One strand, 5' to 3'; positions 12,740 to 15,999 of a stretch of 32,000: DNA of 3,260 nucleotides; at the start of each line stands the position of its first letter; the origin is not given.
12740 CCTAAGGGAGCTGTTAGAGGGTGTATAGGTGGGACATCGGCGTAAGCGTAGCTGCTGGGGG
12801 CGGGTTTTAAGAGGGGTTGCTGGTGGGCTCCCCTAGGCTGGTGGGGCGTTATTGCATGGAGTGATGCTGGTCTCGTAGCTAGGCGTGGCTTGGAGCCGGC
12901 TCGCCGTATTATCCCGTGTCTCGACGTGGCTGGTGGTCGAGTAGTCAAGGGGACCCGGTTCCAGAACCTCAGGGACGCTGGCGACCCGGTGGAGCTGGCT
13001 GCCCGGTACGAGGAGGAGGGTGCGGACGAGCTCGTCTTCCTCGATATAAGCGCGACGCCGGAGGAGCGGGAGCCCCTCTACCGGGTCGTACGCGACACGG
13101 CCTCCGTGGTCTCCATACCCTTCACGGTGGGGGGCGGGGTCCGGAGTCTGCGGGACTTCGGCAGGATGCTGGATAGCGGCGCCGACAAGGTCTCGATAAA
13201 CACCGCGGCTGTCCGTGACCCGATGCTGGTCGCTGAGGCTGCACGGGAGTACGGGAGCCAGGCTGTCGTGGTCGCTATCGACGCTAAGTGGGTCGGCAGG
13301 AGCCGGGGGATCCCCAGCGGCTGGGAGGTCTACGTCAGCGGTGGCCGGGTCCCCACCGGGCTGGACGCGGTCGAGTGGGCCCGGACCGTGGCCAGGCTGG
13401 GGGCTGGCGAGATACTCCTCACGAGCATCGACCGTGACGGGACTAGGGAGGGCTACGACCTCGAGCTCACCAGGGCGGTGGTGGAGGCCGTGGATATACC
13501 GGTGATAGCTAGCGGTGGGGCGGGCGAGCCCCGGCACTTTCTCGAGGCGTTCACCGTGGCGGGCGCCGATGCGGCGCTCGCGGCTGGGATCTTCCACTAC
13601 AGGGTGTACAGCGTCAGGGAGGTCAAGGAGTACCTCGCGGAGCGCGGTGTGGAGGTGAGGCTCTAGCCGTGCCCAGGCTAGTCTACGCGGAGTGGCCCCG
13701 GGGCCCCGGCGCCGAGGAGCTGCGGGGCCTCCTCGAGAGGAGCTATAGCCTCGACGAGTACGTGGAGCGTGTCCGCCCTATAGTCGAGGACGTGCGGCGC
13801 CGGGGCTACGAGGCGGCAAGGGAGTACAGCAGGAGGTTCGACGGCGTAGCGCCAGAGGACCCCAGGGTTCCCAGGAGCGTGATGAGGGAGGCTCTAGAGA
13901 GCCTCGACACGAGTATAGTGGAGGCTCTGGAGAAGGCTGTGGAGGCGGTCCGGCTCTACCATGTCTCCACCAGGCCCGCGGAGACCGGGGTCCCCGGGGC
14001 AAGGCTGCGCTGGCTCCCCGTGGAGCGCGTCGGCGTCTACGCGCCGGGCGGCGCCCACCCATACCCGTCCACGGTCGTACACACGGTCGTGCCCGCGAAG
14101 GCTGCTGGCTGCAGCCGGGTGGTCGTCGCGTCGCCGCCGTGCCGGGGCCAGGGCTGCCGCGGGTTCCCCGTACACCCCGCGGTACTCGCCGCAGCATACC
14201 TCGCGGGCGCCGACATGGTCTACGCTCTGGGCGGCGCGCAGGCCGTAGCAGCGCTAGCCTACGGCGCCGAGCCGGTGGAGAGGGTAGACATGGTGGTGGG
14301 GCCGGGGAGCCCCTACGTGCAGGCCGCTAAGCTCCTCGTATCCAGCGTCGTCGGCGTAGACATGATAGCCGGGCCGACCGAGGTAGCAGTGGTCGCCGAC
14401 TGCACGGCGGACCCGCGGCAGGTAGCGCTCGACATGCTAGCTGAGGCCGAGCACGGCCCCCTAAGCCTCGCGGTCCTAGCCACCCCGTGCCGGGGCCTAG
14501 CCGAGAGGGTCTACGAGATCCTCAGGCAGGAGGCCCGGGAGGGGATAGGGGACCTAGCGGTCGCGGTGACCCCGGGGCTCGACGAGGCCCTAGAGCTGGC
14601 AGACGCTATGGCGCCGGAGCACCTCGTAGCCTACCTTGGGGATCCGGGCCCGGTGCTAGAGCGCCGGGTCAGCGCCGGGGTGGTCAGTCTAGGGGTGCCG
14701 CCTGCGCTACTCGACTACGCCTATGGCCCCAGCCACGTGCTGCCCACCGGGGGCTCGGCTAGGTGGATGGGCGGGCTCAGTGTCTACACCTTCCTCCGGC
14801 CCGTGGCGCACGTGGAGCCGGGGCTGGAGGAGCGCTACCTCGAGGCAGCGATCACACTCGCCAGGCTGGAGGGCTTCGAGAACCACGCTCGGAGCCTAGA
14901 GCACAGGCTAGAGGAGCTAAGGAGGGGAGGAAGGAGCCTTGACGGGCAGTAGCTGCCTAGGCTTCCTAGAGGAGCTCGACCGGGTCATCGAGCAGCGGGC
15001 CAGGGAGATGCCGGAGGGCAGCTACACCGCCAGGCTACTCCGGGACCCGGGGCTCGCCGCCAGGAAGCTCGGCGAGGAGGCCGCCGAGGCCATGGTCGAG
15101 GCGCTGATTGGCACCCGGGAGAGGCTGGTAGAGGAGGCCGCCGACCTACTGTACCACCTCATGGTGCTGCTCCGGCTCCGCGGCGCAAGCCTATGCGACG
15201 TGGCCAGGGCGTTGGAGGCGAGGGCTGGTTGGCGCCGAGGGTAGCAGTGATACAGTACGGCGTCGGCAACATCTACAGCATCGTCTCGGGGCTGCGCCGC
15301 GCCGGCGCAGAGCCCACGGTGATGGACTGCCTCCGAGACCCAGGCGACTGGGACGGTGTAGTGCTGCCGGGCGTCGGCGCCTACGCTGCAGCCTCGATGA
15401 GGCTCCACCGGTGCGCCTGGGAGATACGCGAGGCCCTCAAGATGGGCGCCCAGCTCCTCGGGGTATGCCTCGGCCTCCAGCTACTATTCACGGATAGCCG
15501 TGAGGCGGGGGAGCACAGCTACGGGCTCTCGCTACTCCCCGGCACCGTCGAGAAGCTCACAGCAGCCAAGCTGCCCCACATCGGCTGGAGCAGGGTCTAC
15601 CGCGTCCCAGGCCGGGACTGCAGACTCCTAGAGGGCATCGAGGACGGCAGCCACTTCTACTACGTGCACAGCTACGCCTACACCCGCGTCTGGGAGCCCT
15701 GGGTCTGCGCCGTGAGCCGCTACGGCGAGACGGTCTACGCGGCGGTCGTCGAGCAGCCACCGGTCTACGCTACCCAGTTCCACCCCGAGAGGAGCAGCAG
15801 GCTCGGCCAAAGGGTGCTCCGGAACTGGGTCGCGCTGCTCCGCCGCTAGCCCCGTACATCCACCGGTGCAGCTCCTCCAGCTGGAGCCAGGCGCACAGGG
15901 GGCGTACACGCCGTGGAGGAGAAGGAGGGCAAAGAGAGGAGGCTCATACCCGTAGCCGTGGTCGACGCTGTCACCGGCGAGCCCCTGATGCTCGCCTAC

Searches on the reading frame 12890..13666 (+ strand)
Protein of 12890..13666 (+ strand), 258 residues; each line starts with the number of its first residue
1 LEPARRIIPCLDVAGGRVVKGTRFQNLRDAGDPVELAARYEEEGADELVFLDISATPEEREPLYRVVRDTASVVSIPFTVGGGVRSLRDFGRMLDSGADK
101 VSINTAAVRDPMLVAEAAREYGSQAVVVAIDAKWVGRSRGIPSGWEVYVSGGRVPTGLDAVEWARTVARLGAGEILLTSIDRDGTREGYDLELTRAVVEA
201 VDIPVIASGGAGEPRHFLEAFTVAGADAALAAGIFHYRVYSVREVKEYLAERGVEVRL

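Call 9: search_protein_families(library=pfam, proteins=[window:12890-13666:+], max_evalue=0.001)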
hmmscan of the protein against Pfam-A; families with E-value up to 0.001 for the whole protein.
window:12890-13666:+ (258 aa): 5 families
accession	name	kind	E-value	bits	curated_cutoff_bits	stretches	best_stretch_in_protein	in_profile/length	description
PF00977.27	His_biosynth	-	3.8e-82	275.6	23.6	1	6-239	1-226/228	Histidine biosynthesis protein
PF03060.21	NMO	-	1e-07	32.1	28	0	161-230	146-220/331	Nitronate monooxygenase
PF01207.24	Dus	-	8.4e-07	28.8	20.4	1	63-117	172-227/311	Dihydrouridine synthase (Dus)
PF05690.20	ThiG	-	5.9e-05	23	23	0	73-132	173-233/247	Thiazole biosynthesis protein ThiG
PF02581.23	TMP-TENI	-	0.00034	20.5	27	0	170-213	119-160/180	Thiamine monophosphate synthase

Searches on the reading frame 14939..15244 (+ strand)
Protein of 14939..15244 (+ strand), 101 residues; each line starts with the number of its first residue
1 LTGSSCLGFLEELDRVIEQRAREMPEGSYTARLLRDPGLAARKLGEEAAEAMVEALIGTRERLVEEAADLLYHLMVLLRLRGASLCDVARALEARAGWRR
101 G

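Call 9: search_protein_families(library=pfam, proteins=[window:14939-15244:+], max_evalue=0.001)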
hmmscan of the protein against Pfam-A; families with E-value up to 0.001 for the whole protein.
window:14939-15244:+ (101 aa): 1 family
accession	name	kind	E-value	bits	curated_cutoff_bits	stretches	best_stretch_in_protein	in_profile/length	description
PF01503.22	PRA-PH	-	2.3e-19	70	21.3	1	10-95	1-85/86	Phosphoribosyl-ATP pyrophosphohydrolase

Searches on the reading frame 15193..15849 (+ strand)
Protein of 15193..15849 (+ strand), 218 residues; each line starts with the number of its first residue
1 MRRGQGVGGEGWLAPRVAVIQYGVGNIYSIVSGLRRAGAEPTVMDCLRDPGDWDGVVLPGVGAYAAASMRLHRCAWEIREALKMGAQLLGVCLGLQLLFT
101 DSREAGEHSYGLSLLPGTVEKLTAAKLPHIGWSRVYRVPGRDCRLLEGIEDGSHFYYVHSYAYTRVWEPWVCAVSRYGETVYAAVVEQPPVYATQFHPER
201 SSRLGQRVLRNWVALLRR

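Call 9: search_protein_families(library=pfam, proteins=[window:15193-15849:+], max_evalue=0.001)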
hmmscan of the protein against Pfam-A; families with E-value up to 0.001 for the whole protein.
window:15193-15849:+ (218 aa): 2 families
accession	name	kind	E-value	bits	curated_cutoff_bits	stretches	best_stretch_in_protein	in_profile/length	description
PF00117.34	GATase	-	6.9e-19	68.7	22.8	1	19-212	2-186/190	Glutamine amidotransferase class-I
PF07685.20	GATase_3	-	0.00081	19.5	27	0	51-119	39-115/196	CobB/CobQ-like glutamine amidotransferase domain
